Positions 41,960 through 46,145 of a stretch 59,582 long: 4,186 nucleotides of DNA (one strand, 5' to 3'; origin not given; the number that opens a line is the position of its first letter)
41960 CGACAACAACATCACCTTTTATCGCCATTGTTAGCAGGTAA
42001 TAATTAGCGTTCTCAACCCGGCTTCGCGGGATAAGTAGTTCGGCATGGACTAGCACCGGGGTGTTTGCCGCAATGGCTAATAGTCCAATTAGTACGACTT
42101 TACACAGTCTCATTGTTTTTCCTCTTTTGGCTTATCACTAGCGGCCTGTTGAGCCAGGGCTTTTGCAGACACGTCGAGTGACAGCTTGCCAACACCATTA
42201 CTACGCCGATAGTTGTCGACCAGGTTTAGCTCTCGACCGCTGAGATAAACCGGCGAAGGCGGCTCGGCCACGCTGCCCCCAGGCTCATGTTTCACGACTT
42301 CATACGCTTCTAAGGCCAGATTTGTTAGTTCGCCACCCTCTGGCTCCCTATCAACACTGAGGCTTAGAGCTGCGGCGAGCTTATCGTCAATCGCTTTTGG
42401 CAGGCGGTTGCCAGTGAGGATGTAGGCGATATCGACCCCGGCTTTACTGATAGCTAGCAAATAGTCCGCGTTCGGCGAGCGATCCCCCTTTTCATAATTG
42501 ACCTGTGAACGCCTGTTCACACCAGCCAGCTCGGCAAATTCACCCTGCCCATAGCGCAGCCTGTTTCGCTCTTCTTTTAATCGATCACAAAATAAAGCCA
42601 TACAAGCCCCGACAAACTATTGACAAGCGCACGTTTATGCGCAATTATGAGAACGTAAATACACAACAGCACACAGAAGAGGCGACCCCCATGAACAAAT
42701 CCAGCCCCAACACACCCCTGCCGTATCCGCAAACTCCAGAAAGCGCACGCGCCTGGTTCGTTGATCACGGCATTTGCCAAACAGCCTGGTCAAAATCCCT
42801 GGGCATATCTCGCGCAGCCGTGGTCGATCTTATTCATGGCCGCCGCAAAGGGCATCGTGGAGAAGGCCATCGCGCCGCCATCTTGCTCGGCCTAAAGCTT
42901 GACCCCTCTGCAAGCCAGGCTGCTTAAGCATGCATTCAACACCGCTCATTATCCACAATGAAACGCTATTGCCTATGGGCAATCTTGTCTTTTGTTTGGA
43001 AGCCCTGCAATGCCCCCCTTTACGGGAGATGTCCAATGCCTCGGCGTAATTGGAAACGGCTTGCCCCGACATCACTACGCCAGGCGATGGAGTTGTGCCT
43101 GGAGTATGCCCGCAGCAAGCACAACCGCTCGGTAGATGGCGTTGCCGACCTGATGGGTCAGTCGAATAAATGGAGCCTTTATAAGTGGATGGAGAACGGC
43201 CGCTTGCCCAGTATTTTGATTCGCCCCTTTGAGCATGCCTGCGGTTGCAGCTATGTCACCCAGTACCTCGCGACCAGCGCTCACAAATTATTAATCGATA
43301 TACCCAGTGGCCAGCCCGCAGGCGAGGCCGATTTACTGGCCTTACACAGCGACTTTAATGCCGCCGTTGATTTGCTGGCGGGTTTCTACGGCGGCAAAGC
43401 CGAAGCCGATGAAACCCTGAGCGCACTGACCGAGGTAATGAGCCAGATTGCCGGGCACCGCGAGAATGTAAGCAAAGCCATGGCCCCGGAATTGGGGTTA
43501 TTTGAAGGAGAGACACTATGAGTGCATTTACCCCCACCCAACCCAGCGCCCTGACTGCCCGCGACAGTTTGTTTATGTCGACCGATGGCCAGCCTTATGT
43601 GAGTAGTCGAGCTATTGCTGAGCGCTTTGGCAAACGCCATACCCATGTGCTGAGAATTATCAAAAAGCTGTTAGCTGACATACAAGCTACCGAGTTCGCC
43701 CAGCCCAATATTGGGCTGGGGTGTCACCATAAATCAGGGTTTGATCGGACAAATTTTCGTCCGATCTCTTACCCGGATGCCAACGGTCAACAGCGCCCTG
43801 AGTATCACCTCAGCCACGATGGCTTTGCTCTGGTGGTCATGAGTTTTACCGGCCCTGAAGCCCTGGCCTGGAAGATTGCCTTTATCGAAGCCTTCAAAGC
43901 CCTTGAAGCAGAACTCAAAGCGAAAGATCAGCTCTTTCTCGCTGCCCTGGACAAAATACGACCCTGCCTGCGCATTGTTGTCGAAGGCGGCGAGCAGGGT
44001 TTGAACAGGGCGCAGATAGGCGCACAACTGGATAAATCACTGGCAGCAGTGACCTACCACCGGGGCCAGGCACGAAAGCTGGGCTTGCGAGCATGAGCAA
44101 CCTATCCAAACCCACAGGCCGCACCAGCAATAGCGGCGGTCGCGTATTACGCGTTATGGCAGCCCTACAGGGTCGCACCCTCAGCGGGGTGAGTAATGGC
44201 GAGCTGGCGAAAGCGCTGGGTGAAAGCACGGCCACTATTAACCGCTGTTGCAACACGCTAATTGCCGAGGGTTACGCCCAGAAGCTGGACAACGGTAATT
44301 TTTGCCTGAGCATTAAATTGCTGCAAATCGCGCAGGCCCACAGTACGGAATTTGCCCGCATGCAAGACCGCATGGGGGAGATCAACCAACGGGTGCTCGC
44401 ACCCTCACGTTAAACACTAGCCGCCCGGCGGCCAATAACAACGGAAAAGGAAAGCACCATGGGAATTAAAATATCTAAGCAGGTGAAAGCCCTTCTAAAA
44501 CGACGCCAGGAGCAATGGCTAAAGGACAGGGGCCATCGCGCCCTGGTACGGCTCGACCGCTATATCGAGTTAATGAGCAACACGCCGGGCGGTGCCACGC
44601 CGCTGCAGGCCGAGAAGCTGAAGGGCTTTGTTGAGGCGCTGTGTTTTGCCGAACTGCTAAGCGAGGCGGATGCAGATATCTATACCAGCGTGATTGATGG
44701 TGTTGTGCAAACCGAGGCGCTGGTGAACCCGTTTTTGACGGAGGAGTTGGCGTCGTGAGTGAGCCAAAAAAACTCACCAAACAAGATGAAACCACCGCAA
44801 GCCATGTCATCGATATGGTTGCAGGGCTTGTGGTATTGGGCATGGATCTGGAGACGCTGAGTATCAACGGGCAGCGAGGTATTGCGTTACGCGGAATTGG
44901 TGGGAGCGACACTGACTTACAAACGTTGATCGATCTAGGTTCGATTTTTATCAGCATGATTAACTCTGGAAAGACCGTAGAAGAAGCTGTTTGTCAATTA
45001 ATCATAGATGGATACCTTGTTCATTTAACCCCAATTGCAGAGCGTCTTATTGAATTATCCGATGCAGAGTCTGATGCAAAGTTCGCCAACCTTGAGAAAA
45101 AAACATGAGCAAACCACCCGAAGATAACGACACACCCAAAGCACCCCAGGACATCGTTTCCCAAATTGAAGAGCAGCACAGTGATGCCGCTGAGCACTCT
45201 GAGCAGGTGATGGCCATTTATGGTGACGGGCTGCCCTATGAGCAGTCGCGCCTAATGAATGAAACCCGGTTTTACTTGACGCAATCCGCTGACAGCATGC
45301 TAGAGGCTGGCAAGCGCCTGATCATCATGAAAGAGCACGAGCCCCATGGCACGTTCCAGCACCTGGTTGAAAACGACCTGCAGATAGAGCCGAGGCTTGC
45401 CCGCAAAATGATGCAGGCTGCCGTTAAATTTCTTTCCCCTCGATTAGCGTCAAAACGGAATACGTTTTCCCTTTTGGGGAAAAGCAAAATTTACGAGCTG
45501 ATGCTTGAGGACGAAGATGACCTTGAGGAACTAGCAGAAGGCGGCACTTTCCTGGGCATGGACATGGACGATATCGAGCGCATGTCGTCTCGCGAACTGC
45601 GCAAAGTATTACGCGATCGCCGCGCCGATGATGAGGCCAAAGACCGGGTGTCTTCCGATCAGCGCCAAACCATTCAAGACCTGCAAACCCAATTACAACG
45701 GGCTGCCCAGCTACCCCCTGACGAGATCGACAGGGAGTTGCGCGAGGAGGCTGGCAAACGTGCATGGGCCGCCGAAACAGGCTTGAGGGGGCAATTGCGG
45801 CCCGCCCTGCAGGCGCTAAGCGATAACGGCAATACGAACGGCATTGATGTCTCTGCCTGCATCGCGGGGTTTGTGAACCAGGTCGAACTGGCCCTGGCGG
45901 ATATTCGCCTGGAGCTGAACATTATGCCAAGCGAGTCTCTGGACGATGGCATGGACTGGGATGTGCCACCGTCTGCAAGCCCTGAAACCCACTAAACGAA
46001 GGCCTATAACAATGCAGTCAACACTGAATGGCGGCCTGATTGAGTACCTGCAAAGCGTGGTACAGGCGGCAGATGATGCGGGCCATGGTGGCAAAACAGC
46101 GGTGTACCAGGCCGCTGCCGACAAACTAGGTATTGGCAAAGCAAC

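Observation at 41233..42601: Repressor-linked operon encoding two exported proteins, one a DUF1524/His-Me nuclease: possible lysogen-expressed exclusion or toxin/immunity module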

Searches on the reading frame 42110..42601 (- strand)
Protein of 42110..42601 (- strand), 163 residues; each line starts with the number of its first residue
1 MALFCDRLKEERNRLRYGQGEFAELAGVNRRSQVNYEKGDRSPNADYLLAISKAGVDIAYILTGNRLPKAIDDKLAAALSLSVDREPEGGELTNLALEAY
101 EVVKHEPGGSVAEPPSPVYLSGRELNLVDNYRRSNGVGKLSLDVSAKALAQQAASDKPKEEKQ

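Call 4: search_protein_families(library=pfam, proteins=[window:42110-42601:-], max_evalue=0.01)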
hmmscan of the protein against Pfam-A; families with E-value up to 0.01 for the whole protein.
window:42110-42601:- (163 aa): 3 families
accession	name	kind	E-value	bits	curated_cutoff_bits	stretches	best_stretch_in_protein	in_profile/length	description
PF01381.28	HTH_3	-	3.5e-05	24.2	23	1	8-54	1-47/55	Helix-turn-helix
PF13560.12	HTH_31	-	0.0016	19.2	27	1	6-51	4-50/64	Helix-turn-helix domain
PF12844.13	HTH_19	-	0.0046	17.3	30.2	1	7-64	3-61/64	Helix-turn-helix domain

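Call 5: search_protein_families(library=phrogs, proteins=[window:42110-42601:-], max_evalue=0.01)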
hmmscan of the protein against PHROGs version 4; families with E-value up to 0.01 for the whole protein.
window:42110-42601:- (163 aa): 9 families
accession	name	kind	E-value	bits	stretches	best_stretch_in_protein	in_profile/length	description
phrog_8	-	transcription regulation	9.5e-13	49.3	1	6-88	164-235/346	transcriptional regulator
phrog_17822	-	unknown function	1.6e-10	41.7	1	7-67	11-71/267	-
phrog_4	-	transcription regulation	2.5e-07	31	1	5-91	138-205/400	transcriptional repressor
phrog_3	-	transcription regulation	4.9e-07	30.9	1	6-74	91-158/430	transcriptional repressor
phrog_4836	-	transcription regulation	4.8e-05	24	1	6-75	78-149/194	CII-like regulator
phrog_2328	-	transcription regulation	0.00015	22.6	1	4-68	16-80/128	transcriptional repressor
phrog_2439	-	transcription regulation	0.00022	21.2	1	6-54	10-58/367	transcriptional regulator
phrog_2104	-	unknown function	0.00027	22.1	1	7-48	43-84/103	-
phrog_147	-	transcription regulation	0.0043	18.4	1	6-52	7-54/100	transcriptional regulator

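Call 6: search_protein_families(library=padloc, proteins=[window:42110-42601:-], max_evalue=0.1)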
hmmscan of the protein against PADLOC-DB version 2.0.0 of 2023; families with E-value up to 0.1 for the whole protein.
window:42110-42601:- (163 aa): 6 families
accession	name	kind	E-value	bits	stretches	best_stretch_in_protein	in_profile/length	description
PDLC03952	RmrA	-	1.1e-07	29.1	1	3-54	22-73/395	-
PDLC03949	RmrA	-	0.00054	16.9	1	6-54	5-53/363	-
PDLC03947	RmrA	-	0.00056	16.8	1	3-52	11-60/383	-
PDLC02926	HTH_VI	-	0.0011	17.2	1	7-54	5-52/92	-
PDLC03954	RmrA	-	0.0096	12.9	1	6-67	13-75/380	-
PDLC03944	RmrA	-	0.018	12.1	1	5-53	8-56/384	-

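Call 70: search_protein_families(library=ncbifam, proteins=[window:42110-42601:-], max_evalue=0.01)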
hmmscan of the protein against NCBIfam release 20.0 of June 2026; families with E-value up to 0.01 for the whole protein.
window:42110-42601:- (163 aa): 6 families
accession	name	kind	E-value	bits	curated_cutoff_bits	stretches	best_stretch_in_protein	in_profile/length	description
NF041951.1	phage_RstR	subfamily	1.2e-06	28.7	80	1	4-54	3-53/108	RstR family transcriptional repressor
NF003162.0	PRK04140.1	equivalog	9.6e-05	21.5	263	1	6-51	129-174/317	transcriptional regulator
TIGR03070.1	couple_hipB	subfamily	0.00012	22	71.65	1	7-52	6-51/58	type II toxin-antitoxin system Y4mF family antitoxin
NF007257.0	PRK09706.1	subfamily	0.00014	21.6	101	1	4-54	6-56/135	transcriptional repressor DicA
NF041575.1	antitoxPezA_Strep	equivalog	0.0042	17.1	290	1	6-74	4-73/158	type II toxin-antitoxin system antitoxin PezA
TIGR03830.1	CxxCG_CxxCG_HTH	subfamily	0.0091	15.8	61.8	0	7-45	69-107/127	type II TA system antitoxin MqsA family protein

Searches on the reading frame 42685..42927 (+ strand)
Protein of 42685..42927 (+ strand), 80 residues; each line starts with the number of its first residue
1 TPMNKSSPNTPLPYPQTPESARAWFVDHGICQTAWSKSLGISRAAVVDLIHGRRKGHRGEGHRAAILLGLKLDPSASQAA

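Call 4: search_protein_families(library=pfam, proteins=[window:42685-42927:+], max_evalue=0.01)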
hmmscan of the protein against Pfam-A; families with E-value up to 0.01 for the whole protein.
window:42685-42927:+ (80 aa): 1 family
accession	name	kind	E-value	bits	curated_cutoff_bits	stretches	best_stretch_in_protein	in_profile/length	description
PF22083.2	I-HmuI_NUMOD-like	-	8.7e-05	22.5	27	1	37-59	20-42/46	DNA endonuclease I-HmuI-like, NUMOD-like domain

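Call 5: search_protein_families(library=phrogs, proteins=[window:42685-42927:+], max_evalue=0.01)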
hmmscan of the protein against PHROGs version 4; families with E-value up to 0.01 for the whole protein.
window:42685-42927:+ (80 aa): 3 families
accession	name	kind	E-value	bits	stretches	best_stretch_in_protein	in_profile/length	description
phrog_925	-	DNA, RNA and nucleotide metabolism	2.9e-20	72.8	1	13-76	1-64/67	HTH DNA binding protein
phrog_1468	-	transcription regulation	0.0005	20.7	1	21-58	12-49/67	transcriptional repressor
phrog_7241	-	transcription regulation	0.0089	17.1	0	21-73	66-118/122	transcriptional regulator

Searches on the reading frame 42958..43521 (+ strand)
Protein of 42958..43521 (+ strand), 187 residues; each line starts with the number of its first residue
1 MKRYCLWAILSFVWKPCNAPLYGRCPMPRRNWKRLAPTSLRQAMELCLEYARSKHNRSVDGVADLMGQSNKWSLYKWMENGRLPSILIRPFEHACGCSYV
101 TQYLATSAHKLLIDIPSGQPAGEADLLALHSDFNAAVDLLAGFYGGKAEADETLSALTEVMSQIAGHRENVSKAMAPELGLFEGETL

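Call 4: search_protein_families(library=pfam, proteins=[window:42958-43521:+], max_evalue=0.01)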
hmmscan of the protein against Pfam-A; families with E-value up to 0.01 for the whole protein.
window:42958-43521:+ (187 aa): 0 families

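Call 5: search_protein_families(library=phrogs, proteins=[window:42958-43521:+], max_evalue=0.01)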
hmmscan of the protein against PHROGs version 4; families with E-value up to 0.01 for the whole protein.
window:42958-43521:+ (187 aa): 1 family
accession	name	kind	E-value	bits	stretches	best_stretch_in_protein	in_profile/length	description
phrog_101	-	transcription regulation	6.3e-20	72.8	1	27-179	7-166/203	CII-like transcriptional activator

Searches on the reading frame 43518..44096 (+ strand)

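Call 4: search_protein_families(library=pfam, proteins=[window:43518-44096:+], max_evalue=0.01)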
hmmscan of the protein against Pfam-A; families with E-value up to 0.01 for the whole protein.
window:43518-44096:+ (192 aa): 1 family
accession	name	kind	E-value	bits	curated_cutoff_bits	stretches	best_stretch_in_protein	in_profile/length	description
PF09669.15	Phage_pRha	-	7.3e-25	87.8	29.9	1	28-130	1-90/91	Phage regulatory protein Rha (Phage_pRha)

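Call 5: search_protein_families(library=phrogs, proteins=[window:43518-44096:+], max_evalue=0.01)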
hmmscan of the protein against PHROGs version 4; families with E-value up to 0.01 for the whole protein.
window:43518-44096:+ (192 aa): 12 families
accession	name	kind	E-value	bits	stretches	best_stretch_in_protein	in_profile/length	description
phrog_518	-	transcription regulation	1.8e-30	107.4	2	73-138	51-116/268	Rha-like transcriptional regulator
phrog_995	-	transcription regulation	2.5e-21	77.4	1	22-141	115-216/307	transcriptional regulator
phrog_2657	-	transcription regulation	7e-21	75.6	1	18-134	14-115/243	transcriptional regulator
phrog_373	-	transcription regulation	8.4e-21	75.7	1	20-139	92-206/373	anti-repressor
phrog_63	-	transcription regulation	4.7e-18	66.7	1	22-144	127-234/431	anti-repressor Ant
phrog_18886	-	unknown function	8e-18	65.8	1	20-136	11-113/269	-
phrog_821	-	transcription regulation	2.6e-16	61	1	22-136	158-254/324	transcriptional regulator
phrog_10324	-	transcription regulation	4e-11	44.2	1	30-130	8-98/205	anti-repressor Ant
phrog_15204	-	transcription regulation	6.5e-08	33.2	1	19-62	28-68/79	anti-repressor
phrog_8244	-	unknown function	8.6e-05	22.8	1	96-139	209-252/383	-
phrog_8235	-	transcription regulation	0.00021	22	1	25-135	10-107/219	anti-repressor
phrog_20738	-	transcription regulation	0.00089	21.1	1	100-137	3-40/103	anti-repressor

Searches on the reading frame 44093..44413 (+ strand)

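Call 4: search_protein_families(library=pfam, proteins=[window:44093-44413:+], max_evalue=0.01)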
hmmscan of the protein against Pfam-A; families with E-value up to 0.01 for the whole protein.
window:44093-44413:+ (106 aa): 5 families
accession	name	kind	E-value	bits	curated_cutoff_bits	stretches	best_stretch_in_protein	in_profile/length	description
PF09339.16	HTH_IclR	-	3.4e-07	30.4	22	1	17-64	4-50/52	IclR helix-turn-helix domain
PF13412.12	HTH_24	-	5.3e-05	23.2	21.9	1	32-61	17-46/48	Winged helix-turn-helix DNA-binding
PF01418.23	HTH_6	-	0.0015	19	28.3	1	27-62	29-64/77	Helix-turn-helix domain, rpiR family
PF12802.13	MarR_2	-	0.0025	18.4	27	1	18-65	10-53/61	MarR family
PF13545.12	HTH_Crp_2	-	0.0053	17.1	27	1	29-64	18-54/70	Crp-like helix-turn-helix domain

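Call 5: search_protein_families(library=phrogs, proteins=[window:44093-44413:+], max_evalue=0.01)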
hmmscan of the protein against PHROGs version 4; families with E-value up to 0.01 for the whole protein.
window:44093-44413:+ (106 aa): 1 family
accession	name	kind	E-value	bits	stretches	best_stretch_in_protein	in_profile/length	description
phrog_1368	-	transcription regulation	2e-35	121.6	1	10-103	5-98/101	transcriptional regulator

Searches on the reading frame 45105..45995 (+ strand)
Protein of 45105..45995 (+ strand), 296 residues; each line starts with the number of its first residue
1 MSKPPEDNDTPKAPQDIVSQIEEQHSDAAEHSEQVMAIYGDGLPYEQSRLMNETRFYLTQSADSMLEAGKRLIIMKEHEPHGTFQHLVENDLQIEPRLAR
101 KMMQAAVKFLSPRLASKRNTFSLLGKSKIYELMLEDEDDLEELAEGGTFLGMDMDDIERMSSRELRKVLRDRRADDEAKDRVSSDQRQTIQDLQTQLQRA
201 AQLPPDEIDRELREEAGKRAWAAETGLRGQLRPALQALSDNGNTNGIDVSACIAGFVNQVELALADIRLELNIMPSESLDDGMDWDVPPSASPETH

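Call 33: search_protein_families(library=phrogs, proteins=[window:45105-45995:+], max_evalue=0.00001)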
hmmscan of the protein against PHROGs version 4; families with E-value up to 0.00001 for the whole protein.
window:45105-45995:+ (296 aa): 4 families
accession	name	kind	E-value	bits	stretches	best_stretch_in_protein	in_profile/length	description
phrog_1748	-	unknown function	8.2e-82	275.7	1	8-278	9-282/302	-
phrog_1733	-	unknown function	2.8e-19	70.6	1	46-224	16-177/305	-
phrog_15609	-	unknown function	1.3e-13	52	1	64-211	30-167/316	-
phrog_4623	-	unknown function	1.9e-12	48.4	1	163-290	181-315/329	-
